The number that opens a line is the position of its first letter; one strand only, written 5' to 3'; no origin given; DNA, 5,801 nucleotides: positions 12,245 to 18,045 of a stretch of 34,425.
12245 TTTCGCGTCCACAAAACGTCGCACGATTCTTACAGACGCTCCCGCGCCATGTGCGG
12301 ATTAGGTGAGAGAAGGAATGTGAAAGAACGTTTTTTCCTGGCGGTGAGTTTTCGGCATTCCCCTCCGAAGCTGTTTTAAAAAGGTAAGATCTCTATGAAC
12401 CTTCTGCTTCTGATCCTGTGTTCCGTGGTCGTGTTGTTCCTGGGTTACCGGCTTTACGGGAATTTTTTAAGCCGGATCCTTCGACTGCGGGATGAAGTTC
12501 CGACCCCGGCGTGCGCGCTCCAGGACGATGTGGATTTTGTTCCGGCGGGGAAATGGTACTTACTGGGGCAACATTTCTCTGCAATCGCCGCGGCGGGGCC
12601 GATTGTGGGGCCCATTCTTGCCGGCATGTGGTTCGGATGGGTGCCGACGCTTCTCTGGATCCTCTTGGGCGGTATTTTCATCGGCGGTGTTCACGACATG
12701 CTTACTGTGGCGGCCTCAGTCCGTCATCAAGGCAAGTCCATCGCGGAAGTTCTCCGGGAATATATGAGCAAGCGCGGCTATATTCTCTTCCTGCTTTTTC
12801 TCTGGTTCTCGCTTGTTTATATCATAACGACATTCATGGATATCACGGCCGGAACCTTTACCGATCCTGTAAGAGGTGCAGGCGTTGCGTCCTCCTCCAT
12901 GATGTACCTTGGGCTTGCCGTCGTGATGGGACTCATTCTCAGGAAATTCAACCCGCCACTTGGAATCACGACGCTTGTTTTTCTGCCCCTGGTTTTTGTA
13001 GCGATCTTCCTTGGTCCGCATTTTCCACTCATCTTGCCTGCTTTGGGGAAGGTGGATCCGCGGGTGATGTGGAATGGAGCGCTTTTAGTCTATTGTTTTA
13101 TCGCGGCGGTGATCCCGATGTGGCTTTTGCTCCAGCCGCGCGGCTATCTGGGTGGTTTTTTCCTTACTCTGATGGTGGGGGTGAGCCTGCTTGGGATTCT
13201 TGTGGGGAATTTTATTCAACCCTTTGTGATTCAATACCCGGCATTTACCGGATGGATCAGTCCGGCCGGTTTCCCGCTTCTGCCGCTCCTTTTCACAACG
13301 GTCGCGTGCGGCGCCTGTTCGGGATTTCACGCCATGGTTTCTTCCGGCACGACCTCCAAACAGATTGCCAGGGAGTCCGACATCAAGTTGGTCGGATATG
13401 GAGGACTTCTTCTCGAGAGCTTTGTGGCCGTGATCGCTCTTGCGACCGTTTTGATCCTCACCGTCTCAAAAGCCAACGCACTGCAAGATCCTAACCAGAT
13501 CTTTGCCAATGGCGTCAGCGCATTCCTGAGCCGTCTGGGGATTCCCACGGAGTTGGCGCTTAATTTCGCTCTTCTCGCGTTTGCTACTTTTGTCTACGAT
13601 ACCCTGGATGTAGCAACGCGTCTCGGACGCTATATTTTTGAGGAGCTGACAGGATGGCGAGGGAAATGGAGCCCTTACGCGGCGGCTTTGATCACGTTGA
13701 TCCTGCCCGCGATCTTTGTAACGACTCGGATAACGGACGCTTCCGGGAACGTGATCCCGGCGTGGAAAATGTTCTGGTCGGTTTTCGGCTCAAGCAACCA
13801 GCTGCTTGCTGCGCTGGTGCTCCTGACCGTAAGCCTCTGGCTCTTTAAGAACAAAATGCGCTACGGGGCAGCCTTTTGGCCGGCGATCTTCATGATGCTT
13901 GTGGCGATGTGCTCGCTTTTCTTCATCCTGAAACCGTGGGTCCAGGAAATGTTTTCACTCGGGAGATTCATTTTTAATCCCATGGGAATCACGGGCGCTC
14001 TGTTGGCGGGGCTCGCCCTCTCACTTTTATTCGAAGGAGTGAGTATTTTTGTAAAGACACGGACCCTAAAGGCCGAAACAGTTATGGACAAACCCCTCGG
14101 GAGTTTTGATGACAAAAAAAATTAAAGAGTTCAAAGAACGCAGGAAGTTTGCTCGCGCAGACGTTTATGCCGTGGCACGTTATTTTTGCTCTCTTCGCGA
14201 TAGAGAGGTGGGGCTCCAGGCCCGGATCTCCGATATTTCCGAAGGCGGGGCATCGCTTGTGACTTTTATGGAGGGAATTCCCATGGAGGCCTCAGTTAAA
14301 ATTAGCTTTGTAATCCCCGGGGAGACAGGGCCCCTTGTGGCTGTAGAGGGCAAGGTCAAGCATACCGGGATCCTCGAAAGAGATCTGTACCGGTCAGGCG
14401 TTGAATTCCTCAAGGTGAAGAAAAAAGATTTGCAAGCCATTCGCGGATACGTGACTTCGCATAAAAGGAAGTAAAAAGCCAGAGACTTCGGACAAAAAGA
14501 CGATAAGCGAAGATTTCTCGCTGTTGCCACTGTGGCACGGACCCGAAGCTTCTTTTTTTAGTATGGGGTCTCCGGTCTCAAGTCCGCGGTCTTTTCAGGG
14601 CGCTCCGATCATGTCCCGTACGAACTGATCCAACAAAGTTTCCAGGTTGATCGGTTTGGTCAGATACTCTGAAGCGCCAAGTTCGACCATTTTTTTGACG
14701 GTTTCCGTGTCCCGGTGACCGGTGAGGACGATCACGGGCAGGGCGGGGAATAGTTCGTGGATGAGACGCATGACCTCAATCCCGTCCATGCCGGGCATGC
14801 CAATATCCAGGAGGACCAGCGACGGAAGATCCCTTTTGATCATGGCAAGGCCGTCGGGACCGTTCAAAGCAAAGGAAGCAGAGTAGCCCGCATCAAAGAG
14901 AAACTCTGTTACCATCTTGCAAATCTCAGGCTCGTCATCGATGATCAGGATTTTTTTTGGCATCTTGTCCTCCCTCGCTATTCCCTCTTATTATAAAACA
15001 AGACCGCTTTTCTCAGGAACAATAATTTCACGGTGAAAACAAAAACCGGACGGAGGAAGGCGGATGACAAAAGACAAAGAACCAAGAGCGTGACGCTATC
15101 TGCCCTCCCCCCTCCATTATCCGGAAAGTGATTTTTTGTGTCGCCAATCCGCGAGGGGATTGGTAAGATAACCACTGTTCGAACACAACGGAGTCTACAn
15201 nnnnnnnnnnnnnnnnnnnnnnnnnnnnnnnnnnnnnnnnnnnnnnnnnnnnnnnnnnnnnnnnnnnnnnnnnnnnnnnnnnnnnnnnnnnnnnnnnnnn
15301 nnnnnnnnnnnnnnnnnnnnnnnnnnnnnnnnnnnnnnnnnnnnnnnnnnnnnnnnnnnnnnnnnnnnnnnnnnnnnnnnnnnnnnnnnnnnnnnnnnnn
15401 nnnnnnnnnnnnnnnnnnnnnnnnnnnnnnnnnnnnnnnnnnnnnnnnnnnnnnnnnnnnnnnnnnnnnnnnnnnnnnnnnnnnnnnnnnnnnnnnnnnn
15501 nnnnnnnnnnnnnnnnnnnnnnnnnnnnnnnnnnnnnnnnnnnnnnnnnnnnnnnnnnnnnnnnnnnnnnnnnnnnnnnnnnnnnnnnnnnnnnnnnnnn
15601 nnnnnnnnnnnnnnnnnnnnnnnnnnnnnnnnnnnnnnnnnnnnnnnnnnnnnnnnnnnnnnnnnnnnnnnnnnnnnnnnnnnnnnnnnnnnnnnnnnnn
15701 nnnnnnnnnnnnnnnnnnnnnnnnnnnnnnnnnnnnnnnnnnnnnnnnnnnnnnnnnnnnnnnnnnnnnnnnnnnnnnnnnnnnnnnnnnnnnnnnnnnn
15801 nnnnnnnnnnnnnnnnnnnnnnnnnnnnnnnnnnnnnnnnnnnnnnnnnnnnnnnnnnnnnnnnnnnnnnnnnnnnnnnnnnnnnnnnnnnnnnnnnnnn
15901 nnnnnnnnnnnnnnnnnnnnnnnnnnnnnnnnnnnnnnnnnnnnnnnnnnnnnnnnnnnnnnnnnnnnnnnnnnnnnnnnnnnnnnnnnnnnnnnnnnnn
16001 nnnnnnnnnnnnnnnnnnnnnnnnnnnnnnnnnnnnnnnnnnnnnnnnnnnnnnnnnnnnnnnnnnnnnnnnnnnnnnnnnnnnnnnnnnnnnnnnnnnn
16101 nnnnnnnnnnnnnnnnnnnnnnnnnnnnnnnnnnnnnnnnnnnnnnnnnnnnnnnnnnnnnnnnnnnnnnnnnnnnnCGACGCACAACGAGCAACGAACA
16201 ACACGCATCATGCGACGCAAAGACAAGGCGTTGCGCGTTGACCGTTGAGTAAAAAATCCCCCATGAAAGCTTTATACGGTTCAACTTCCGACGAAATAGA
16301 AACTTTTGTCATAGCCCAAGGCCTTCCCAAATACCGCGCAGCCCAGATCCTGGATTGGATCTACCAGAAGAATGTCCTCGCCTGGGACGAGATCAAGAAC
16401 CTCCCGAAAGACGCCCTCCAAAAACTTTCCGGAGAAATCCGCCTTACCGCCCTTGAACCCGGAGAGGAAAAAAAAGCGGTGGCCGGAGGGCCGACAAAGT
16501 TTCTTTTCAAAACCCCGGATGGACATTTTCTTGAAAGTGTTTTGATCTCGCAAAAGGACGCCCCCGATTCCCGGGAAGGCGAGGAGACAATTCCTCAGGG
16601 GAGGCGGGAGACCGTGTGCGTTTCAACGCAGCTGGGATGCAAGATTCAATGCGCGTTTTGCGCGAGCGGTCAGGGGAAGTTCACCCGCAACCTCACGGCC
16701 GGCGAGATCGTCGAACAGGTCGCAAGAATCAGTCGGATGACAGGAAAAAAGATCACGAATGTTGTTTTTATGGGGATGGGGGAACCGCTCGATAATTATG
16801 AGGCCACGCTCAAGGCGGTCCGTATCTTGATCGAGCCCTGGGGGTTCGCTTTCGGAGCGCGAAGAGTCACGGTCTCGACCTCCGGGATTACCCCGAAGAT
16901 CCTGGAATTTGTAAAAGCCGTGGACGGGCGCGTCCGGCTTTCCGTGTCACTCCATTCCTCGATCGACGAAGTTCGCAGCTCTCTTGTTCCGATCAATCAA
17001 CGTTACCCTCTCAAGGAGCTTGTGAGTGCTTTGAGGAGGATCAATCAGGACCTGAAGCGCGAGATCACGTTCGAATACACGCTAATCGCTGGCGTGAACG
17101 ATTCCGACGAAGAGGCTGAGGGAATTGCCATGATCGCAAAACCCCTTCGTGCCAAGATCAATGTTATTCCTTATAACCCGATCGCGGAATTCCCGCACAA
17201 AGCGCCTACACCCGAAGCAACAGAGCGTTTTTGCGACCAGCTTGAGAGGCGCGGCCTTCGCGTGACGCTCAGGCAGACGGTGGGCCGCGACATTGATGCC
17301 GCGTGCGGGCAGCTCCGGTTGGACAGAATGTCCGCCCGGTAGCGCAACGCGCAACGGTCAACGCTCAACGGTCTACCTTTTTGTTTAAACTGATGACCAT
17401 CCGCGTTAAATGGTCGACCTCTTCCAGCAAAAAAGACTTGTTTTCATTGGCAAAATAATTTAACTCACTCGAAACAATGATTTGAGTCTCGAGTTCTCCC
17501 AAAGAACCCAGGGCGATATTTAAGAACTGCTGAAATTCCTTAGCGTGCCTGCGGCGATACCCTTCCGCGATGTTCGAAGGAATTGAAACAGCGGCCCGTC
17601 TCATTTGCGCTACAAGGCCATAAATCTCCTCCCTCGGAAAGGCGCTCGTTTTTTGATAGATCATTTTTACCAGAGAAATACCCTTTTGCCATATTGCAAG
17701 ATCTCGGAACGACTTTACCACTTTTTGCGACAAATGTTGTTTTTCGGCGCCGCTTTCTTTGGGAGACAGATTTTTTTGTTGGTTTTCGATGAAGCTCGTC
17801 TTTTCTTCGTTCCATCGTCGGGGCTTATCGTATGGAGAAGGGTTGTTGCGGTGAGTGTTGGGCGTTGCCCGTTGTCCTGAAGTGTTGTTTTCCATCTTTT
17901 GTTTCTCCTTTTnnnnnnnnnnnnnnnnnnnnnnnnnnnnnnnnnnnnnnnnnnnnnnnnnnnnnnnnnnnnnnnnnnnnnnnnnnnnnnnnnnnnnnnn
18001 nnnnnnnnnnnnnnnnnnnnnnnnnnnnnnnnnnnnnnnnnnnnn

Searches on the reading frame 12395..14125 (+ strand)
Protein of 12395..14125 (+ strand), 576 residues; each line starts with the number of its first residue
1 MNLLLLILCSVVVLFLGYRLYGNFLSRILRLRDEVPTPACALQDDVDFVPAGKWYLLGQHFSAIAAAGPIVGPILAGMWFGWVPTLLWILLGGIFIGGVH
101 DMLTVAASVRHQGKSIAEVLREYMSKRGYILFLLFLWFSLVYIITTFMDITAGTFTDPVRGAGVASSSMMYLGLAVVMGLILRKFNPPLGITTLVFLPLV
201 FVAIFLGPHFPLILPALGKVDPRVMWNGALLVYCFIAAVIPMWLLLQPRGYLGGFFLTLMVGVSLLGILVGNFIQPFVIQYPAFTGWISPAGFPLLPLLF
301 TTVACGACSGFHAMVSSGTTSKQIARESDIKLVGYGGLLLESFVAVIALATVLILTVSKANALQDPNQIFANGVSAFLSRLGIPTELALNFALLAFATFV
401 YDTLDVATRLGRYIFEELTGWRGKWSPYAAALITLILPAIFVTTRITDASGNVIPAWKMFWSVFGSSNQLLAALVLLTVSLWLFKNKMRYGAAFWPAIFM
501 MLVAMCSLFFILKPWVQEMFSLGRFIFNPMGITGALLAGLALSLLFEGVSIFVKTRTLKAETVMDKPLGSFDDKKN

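Call 12: search_protein_families(library=pfam, proteins=[window:12395-14125:+], max_evalue=0.001)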
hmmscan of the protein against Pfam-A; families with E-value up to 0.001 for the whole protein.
window:12395-14125:+ (576 aa): 1 family
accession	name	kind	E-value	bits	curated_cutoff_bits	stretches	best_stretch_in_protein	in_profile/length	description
PF02554.20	CstA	-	8.4e-122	408.1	27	2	4-367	3-366/560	Carbon starvation protein CstA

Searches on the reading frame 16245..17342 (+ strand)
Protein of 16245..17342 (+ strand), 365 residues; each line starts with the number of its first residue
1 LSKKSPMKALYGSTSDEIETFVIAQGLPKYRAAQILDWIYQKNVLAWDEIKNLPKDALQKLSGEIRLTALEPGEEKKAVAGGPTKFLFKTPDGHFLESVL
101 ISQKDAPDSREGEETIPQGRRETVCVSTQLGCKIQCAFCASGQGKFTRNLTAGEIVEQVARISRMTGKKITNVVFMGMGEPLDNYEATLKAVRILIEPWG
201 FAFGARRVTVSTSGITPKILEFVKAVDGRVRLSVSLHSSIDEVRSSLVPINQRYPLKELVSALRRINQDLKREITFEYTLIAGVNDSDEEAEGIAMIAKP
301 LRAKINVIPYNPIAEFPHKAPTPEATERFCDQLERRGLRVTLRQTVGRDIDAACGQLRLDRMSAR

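Call 14: search_protein_families(library=pfam, proteins=[window:16245-17342:+], max_evalue=0.01)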
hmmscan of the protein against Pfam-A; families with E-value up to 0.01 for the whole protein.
window:16245-17342:+ (365 aa): 3 families
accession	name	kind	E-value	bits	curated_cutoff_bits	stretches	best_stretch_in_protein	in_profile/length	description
PF04055.27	Radical_SAM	-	3.1e-18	67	29.5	1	127-290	2-161/166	Radical SAM superfamily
PF21016.3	RlmN_N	-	2.2e-09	37.3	24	1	10-63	3-56/60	Ribosomal RNA large subunit methyltransferase N-terminal domain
PF13353.11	Fer4_12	-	0.0028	18.4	22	1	125-193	8-75/137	4Fe-4S single cluster domain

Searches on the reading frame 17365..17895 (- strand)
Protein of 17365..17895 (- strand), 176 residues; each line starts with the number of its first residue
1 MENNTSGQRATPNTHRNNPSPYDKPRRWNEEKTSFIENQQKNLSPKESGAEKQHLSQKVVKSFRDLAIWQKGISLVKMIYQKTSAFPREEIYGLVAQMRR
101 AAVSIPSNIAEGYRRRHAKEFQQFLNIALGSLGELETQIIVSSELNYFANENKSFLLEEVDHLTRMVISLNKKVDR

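Call 14: search_protein_families(library=pfam, proteins=[window:17365-17895:-], max_evalue=0.01)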
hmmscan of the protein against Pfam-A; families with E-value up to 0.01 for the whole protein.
window:17365-17895:- (176 aa): 1 family
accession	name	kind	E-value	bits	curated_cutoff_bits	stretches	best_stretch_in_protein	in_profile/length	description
PF05635.17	23S_rRNA_IVP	-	5.8e-37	126.6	33.8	1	64-168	1-105/106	23S rRNA-intervening sequence protein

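Call 23: find_encoding_contigs(protein=window:17365-17895:-, flank=10000, max_places=6)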
Protein window:17365-17895:- (176 aa): 18 contigs read that carry it; 6 places shown.
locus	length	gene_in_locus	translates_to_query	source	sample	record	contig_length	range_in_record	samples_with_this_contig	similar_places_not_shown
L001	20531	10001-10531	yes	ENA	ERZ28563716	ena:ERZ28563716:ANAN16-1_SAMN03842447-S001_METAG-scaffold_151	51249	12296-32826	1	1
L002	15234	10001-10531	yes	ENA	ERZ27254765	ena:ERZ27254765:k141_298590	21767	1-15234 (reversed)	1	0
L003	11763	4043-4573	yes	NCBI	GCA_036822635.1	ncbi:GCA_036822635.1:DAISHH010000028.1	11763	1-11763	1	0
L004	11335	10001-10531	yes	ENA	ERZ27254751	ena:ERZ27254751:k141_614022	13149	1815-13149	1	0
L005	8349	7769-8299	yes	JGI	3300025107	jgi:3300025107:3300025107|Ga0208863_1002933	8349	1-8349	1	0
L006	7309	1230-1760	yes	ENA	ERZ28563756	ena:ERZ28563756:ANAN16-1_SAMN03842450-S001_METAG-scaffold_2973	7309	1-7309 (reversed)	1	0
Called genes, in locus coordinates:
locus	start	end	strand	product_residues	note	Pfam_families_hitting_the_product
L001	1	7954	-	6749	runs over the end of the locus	?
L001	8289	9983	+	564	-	-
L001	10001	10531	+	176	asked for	PF05635:23S_rRNA_IVP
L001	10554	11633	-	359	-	PF21016:RlmN_N, PF04055:Radical_SAM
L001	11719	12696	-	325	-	PF01544:CorA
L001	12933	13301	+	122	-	PF00072:Response_reg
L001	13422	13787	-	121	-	PF07238:PilZ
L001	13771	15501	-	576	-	PF02554:CstA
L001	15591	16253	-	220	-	PF04307:YdjM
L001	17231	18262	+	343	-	PF04055:Radical_SAM, PF13186:SPASM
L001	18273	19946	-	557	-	PF02254:TrkA_N, PF03807:F420_oxidored (faint), PF13241:NAD_binding_7 (faint), PF22614:Slo-like_RCK (faint), PF07885:Ion_trans_2, PF02254:TrkA_N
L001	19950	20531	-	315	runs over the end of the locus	PF20990:DUF2207_C (weak)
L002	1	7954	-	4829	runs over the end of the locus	?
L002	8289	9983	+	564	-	-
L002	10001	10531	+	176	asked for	PF05635:23S_rRNA_IVP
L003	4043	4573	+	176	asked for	PF05635:23S_rRNA_IVP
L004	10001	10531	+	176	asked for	PF05635:23S_rRNA_IVP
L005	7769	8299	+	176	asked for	PF05635:23S_rRNA_IVP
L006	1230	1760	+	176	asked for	PF05635:23S_rRNA_IVP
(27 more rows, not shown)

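Call 95: search_protein_families(library=ncbifam, proteins=[window:17365-17895:-], max_evalue=0.1)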
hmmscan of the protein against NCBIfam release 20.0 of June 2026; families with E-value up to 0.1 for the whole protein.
window:17365-17895:- (176 aa): 4 families
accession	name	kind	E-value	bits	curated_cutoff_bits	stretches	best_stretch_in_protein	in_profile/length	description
NF008911.0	PRK12275.1-2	subfamily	8.2e-43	145.7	137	1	61-174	2-115/118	hypothetical protein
TIGR02436.1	TIGR02436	subfamily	8.3e-35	119.3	24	1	68-174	1-108/109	four helix bundle protein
NF008912.0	PRK12275.1-6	subfamily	4.2e-29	101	124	1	62-174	2-111/117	hypothetical protein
NF033474.1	DivGenRetAVD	equivalog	0.0001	22.6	80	1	66-166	1-98/104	diversity-generating retroelement protein Avd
